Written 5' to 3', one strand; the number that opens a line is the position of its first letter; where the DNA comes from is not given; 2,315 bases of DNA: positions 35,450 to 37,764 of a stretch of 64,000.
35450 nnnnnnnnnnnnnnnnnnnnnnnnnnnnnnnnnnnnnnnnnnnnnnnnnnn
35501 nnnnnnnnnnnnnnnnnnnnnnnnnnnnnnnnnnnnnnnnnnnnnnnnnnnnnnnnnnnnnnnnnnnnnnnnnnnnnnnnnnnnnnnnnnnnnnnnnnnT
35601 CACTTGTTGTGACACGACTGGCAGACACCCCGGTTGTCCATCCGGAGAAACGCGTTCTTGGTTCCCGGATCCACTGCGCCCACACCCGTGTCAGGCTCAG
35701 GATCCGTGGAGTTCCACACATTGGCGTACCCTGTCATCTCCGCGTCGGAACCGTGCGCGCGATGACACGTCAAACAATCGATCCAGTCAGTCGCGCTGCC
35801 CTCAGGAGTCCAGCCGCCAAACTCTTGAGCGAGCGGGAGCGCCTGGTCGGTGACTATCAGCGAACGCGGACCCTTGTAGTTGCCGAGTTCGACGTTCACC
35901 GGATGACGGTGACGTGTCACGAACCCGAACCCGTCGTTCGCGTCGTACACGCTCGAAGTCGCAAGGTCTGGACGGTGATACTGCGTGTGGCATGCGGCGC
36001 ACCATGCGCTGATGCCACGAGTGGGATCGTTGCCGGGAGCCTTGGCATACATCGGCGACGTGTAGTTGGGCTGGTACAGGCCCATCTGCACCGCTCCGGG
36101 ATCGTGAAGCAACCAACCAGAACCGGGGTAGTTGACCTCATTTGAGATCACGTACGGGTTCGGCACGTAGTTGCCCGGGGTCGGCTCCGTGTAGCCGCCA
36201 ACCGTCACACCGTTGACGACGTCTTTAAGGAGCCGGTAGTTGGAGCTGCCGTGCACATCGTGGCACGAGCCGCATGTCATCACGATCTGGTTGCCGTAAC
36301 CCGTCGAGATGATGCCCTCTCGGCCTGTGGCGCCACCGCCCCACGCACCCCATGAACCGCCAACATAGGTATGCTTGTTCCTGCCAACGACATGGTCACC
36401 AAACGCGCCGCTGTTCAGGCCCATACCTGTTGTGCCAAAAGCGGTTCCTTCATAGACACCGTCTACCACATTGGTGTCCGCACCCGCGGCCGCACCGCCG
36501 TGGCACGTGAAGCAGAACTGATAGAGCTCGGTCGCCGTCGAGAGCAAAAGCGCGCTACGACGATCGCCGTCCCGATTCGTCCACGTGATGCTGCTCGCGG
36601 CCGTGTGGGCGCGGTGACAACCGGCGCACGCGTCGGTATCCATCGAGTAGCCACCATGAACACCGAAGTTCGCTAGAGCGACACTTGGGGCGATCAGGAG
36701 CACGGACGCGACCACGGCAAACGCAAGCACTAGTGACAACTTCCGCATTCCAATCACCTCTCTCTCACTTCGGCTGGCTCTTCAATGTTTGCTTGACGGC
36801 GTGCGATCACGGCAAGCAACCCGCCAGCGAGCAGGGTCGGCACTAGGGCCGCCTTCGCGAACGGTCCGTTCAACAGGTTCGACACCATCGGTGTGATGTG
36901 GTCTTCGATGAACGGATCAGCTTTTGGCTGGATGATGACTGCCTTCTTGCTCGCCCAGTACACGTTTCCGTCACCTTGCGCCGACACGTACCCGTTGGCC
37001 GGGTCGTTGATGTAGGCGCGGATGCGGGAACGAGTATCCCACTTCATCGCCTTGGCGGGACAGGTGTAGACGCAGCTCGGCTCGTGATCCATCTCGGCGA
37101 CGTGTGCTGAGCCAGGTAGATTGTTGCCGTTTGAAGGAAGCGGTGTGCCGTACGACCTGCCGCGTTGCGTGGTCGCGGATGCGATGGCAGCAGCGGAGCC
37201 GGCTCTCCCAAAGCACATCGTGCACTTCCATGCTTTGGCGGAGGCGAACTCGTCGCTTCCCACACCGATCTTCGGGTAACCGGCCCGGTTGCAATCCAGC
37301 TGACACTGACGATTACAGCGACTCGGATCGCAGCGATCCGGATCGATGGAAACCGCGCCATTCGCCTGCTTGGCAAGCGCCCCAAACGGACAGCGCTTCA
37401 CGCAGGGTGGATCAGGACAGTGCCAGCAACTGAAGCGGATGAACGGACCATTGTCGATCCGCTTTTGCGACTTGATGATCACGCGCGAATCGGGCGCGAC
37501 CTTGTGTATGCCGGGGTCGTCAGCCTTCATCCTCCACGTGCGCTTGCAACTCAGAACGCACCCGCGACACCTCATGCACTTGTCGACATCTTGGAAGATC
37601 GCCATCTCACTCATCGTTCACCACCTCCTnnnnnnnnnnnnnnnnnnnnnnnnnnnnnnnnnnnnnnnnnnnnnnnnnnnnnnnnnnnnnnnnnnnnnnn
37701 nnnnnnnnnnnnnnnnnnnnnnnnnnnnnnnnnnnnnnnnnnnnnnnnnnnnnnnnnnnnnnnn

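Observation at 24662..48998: Integrated 24-kb formate-to-extracellular-acceptor system in a probable monoderm (about 59 haem motifs)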

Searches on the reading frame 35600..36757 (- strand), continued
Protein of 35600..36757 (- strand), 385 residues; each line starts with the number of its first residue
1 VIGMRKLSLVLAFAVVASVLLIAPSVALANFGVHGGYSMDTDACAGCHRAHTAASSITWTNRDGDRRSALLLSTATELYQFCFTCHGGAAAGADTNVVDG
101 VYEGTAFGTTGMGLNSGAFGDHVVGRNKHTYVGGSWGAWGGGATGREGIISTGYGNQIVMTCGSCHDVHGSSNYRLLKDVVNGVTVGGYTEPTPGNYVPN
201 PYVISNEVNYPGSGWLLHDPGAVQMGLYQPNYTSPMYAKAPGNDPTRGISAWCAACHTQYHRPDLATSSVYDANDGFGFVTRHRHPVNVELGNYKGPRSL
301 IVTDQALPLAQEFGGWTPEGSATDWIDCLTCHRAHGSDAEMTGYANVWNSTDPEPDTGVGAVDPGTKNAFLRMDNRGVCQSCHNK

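Call 78: list_cluster_members(proteins=[P0131, P0161, P0109, P0114, P0142, P0124, P0169, P0164, P0121, P0133])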
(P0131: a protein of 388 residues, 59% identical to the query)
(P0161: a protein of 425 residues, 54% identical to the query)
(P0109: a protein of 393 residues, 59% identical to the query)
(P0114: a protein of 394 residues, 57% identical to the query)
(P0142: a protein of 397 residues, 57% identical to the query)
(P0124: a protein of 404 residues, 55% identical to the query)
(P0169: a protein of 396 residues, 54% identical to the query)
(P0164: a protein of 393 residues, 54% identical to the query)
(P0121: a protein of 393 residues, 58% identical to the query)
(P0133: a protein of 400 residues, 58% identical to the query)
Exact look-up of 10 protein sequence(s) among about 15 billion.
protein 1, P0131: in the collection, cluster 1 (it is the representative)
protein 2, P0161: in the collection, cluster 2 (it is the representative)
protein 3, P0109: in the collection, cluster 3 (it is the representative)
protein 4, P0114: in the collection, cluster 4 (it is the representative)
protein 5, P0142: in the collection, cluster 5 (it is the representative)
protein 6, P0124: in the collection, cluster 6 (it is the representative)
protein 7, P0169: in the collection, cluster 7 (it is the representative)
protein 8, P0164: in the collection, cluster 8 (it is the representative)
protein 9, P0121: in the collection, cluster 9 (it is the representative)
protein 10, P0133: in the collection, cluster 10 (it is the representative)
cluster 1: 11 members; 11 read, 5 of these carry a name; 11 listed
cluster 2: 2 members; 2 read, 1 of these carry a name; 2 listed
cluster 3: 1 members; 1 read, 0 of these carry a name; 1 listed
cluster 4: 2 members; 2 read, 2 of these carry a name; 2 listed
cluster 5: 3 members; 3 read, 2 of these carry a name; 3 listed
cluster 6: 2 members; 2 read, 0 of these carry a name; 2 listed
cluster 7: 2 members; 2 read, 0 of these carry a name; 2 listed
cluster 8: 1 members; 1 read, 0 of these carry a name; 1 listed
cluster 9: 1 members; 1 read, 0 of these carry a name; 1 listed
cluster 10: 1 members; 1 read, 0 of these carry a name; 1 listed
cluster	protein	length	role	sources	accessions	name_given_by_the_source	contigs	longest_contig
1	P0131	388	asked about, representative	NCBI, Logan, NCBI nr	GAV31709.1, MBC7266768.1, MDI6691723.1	MAG: hypothetical protein QMD76_00200 [Anaerosomatales bacterium] | hypothetical protein [Coriobacteriia bacterium]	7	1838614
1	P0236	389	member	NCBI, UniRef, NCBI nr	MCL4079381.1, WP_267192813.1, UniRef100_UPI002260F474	hypothetical protein MX659_07270 [Coriobacteriia bacterium Es71-Z0120] | hypothetical protein n=1 Tax=Parvivirga hydrogeniphila TaxID=2939460 RepID=UPI002260F474 | hypothetical protein [Parvivirga hydrogeniphila]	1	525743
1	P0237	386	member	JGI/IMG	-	predicted CXXCH cytochrome family protein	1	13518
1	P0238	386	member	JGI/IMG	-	predicted CXXCH cytochrome family protein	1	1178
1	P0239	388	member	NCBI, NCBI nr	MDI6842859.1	MAG: hypothetical protein QMC94_00455 [Anaerosomatales bacterium] | hypothetical protein [Anaerosomatales bacterium]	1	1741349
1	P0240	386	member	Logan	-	-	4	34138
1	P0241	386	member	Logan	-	-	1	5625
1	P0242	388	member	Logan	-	-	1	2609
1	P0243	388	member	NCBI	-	-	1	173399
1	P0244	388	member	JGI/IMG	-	-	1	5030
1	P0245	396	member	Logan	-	-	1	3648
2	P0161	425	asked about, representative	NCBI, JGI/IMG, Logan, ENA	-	hypothetical protein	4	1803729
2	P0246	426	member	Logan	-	-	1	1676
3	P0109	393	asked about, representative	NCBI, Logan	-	-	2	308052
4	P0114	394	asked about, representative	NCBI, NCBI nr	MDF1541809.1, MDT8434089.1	MAG: hypothetical protein RQ731_04970 [Anaerosomatales bacterium] | hypothetical protein [Anaerosomatales bacterium]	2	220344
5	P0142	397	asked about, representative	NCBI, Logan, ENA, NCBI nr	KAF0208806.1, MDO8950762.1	MAG: hypothetical protein FD171_447 [Actinobacteria bacterium] | MAG: hypothetical protein FD171_447 [Actinomycetota bacterium]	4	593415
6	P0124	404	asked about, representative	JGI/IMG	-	-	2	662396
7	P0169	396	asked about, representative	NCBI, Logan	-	-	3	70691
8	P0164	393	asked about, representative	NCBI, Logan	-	-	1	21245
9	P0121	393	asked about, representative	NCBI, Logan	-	-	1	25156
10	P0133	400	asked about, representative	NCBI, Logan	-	-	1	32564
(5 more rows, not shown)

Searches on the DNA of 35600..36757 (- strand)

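Call 56: search_rna_families(sources=[L010, L011, L019, L020, L021, L029, L059], threshold=gathering)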
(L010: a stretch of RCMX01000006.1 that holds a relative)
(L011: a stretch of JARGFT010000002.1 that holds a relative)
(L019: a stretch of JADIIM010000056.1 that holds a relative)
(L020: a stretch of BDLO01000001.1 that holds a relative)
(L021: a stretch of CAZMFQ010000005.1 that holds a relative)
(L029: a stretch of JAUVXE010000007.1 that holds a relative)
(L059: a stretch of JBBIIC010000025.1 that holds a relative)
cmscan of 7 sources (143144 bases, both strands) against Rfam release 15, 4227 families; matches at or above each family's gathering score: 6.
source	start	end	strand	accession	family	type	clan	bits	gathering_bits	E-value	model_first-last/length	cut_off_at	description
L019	5197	5319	+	RF01055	Molybdenum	Cis-reg; riboswitch;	-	71.3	36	7.4e-15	1-135/135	no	Molybdenum/Tungsten riboswitch aptamer (Moco RNA motif)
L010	5111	5235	+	RF01055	Molybdenum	Cis-reg; riboswitch;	-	67.8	36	7.6e-14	1-135/135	no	Molybdenum/Tungsten riboswitch aptamer (Moco RNA motif)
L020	5358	5478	+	RF01055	Molybdenum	Cis-reg; riboswitch;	-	61.5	36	5.5e-12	1-135/135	no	Molybdenum/Tungsten riboswitch aptamer (Moco RNA motif)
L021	5270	5388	+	RF01055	Molybdenum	Cis-reg; riboswitch;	-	59.8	36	1.7e-11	1-135/135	no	Molybdenum/Tungsten riboswitch aptamer (Moco RNA motif)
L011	5291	5422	+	RF01055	Molybdenum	Cis-reg; riboswitch;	-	59.5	36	2e-11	1-135/135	no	Molybdenum/Tungsten riboswitch aptamer (Moco RNA motif)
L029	5116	5245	+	RF01055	Molybdenum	Cis-reg; riboswitch;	-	56.3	36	1.8e-10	1-135/135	no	Molybdenum/Tungsten riboswitch aptamer (Moco RNA motif)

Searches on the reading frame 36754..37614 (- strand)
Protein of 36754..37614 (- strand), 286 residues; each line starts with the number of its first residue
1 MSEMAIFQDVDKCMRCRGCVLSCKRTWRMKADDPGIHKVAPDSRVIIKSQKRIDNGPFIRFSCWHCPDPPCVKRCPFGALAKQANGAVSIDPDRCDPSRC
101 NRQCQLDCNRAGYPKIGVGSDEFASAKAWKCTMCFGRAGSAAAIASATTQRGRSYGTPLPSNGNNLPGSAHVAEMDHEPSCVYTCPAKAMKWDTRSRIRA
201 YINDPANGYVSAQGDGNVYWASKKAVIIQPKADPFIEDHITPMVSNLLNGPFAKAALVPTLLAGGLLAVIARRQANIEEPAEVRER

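Call 4: search_protein_families(library=pfam, proteins=[window:36754-37614:-], max_evalue=0.01)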
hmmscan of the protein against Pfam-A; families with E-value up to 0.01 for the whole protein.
window:36754-37614:- (286 aa): 5 families
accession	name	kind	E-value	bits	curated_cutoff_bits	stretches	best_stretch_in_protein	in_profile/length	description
PF13247.11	Fer4_11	-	2.7e-09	37.6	26.2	1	61-141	8-81/100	4Fe-4S dicluster domain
PF13187.11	Fer4_9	-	1.6e-05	25.3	27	1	12-79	1-51/52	4Fe-4S dicluster domain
PF12838.12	Fer4_7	-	7.5e-05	23.6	27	1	12-79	1-52/52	4Fe-4S dicluster domain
PF13237.11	Fer4_10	-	0.00066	20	25.5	0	6-76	2-53/53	4Fe-4S dicluster domain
PF12797.12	Fer4_2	-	0.0069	16.7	24.5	1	6-24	3-21/22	4Fe-4S binding domain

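Call 44: search_protein_families(library=ncbifam, proteins=[window:36754-37614:-], max_evalue=0.01)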
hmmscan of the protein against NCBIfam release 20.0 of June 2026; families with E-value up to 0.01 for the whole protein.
window:36754-37614:- (286 aa): 22 families
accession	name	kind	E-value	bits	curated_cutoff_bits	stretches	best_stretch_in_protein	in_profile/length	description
TIGR02951.1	DMSO_dmsB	equivalog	5.6e-12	46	214.1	1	5-137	3-130/161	DMSO/selenate family reductase complex B subunit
NF008134.0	PRK10882.1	equivalog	2.6e-11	43.2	263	1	4-135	39-179/329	hydrogenase 2 operon protein HybA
NF041715.1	arsenate_red_ArrB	equivalog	2.9e-10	40.1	450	1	6-189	5-187/233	arsenate respiratory reductase iron-sulfur subunit ArrB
NF038355.1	FDH3_beta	equivalog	5.4e-10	39.6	240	1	3-141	2-128/180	formate dehydrogenase FDH3 subunit beta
TIGR03478.1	DMSO_red_II_bet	subfamily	2e-09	36.8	480.7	1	62-152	130-212/321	DMSO reductase family type II enzyme, iron-sulfur subunit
NF045715.1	sulf_resp_HmcB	equivalog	2.2e-09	36.9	420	1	4-138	37-176/307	sulfate respiration complex iron-sulfur protein HmcB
TIGR01582.1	FDH-beta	equivalog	3.3e-09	36.3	334.7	1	3-145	21-167/283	formate dehydrogenase subunit beta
TIGR01660.1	narH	equivalog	4.1e-09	35.4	524.05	1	63-153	183-265/492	nitrate reductase subunit beta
NF011569.0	PRK14993.1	equivalog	4.2e-09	36.2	416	1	4-137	44-165/244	tetrathionate reductase subunit TtrB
NF009408.0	PRK12769.1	equivalog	4.7e-09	34.9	1003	1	6-150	5-140/659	formate-dependent uric acid utilization protein AegA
NF045766.1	PhenlGlyoxDHPadI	equivalog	7e-09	34.9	700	1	6-146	7-130/443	NADH-dependent phenylglyoxylate dehydrogenase subunit beta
TIGR03149.1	cyt_nit_nrfC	equivalog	6.1e-08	32.3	377.6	1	5-96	40-128/225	cytochrome c nitrite reductase Fe-S protein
NF042979.1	EthbenzDh_ebdB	equivalog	6.3e-08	31.9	740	1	62-153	152-237/354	ethylbenzene dehydrogenase subunit beta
NF007658.0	PRK10330.1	equivalog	6.7e-06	25.7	260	1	6-149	5-149/181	electron transport protein HydN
NF045797.1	DsrO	equivalog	9e-06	25.3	200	1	5-137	45-180/235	sulfate reduction electron transfer complex DsrMKJOP subunit DsrO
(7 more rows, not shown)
